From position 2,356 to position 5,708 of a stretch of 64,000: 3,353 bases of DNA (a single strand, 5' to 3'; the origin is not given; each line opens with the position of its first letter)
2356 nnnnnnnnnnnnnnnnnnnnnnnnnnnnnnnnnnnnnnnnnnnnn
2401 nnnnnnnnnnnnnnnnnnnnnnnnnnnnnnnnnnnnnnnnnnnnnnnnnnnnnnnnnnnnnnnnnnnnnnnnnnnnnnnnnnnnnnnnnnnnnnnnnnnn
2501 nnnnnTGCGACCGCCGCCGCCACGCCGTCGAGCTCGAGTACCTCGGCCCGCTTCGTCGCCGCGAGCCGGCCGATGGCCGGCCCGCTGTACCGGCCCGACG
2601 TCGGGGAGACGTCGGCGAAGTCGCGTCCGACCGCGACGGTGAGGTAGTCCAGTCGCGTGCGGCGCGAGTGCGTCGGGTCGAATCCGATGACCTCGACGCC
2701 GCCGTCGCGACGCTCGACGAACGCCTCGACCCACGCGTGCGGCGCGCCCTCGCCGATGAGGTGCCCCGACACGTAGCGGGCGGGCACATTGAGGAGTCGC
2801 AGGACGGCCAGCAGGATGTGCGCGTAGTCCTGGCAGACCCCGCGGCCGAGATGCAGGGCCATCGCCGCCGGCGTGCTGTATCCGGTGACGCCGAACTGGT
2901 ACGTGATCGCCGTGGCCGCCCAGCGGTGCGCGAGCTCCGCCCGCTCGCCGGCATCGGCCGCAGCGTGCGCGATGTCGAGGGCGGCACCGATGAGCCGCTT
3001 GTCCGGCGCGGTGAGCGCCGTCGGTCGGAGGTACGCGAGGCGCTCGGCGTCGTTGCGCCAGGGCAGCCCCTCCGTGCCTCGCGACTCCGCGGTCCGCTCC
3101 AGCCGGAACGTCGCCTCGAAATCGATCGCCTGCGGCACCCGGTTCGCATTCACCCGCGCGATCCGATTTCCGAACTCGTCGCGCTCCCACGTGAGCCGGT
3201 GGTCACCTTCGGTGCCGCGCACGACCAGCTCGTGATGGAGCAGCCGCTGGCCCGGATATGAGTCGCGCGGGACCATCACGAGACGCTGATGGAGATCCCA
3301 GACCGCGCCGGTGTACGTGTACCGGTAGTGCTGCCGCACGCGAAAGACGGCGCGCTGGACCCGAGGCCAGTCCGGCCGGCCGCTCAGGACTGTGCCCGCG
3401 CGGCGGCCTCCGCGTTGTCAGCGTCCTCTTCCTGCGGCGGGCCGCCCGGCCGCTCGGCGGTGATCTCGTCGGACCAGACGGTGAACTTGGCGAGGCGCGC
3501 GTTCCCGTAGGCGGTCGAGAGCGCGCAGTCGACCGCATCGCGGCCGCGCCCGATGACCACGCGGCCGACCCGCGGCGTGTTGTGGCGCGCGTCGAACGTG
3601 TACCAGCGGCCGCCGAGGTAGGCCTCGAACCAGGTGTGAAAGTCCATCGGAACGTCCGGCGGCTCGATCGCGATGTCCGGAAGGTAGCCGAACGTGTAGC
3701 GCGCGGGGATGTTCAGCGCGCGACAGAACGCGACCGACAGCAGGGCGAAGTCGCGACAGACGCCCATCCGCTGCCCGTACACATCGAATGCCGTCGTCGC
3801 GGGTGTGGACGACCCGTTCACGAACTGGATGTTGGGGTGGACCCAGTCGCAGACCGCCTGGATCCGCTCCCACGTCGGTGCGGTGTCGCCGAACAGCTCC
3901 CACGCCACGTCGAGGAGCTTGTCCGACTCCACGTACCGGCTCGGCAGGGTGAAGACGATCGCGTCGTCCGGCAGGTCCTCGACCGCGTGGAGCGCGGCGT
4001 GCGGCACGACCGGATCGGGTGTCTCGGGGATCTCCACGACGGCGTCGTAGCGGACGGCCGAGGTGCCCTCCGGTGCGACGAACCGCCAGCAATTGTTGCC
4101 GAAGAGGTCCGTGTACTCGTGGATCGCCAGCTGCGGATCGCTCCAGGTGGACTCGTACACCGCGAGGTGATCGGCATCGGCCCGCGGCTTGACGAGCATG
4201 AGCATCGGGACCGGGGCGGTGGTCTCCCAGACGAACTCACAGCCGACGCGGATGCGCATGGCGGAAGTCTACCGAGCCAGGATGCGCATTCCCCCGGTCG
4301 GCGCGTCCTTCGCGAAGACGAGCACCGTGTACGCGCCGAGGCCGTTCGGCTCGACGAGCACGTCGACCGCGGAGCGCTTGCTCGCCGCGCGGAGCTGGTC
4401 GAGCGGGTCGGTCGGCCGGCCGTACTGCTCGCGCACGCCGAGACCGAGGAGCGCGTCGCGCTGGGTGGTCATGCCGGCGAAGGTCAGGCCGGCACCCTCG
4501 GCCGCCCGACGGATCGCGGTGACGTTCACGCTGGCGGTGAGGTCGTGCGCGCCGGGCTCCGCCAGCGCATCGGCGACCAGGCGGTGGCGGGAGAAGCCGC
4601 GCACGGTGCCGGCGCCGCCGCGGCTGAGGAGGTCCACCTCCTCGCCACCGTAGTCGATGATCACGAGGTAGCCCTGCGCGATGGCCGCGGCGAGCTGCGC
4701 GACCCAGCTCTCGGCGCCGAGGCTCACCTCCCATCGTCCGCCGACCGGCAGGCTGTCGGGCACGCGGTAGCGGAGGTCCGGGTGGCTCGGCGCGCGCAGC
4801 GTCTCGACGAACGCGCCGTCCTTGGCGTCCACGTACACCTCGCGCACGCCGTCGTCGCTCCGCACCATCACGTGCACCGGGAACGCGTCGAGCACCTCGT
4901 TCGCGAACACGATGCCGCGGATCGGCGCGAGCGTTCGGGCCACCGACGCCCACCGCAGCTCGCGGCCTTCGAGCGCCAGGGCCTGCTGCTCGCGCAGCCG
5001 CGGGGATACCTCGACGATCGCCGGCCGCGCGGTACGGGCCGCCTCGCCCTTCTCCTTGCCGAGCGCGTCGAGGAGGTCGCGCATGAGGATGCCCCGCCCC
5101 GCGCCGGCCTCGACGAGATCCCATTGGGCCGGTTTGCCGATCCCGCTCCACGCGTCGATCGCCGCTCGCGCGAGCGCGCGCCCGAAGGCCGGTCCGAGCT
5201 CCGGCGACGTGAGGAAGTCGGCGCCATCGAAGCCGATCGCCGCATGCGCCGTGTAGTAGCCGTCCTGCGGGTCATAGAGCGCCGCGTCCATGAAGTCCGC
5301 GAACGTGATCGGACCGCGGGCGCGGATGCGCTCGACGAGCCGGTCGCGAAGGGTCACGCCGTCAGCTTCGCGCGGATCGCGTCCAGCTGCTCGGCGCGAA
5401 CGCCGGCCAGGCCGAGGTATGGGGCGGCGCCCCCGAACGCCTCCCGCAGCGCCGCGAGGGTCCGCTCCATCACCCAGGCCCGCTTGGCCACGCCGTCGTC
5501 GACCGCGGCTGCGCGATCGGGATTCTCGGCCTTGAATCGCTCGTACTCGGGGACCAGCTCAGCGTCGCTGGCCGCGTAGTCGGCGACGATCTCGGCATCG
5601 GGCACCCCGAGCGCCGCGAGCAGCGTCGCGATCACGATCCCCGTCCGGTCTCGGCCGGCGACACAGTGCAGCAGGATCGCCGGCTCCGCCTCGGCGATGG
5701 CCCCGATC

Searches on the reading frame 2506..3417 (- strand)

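Call 67: search_protein_families(library=pfam, proteins=[window:2506-3417:-])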
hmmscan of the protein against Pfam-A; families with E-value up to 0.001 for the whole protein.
window:2506-3417:- (304 aa): 2 families
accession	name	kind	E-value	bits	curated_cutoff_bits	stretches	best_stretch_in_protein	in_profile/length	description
PF01841.26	Transglut_core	-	5.5e-14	52.8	23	1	149-235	7-99/108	Transglutaminase-like superfamily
PF08379.15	Bact_transglu_N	-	5.4e-13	49.9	27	1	26-106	2-79/80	Bacterial transglutaminase-like N-terminal region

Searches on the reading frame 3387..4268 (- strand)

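Call 32: search_protein_families(library=pfam, proteins=[window:3387-4268:-])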
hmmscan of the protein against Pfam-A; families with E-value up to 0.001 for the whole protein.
window:3387-4268:- (294 aa): 1 family
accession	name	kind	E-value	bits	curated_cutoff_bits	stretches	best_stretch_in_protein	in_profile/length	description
PF01841.26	Transglut_core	-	2.5e-19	70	23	1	127-227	10-108/108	Transglutaminase-like superfamily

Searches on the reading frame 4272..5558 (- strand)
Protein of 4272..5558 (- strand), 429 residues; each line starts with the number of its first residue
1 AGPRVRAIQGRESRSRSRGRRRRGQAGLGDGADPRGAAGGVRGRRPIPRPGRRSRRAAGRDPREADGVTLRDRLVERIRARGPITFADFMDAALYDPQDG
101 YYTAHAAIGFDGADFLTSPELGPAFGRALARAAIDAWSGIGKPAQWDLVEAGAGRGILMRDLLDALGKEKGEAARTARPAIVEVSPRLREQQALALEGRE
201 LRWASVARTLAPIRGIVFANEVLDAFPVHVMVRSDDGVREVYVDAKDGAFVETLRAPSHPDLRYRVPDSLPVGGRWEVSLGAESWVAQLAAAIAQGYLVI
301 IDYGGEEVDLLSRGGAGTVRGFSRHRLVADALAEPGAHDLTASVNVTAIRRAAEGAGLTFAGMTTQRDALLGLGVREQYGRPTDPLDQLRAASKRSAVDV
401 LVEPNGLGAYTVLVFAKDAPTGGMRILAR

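Call 32: search_protein_families(library=pfam, proteins=[window:4272-5558:-])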
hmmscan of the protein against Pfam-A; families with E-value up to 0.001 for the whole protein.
window:4272-5558:- (429 aa): 1 family
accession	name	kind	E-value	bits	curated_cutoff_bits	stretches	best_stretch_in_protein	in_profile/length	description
PF02636.23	Methyltransf_28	-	1.6e-54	185.4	23.3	1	129-363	2-248/249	Putative S-adenosyl-L-methionine-dependent methyltransferase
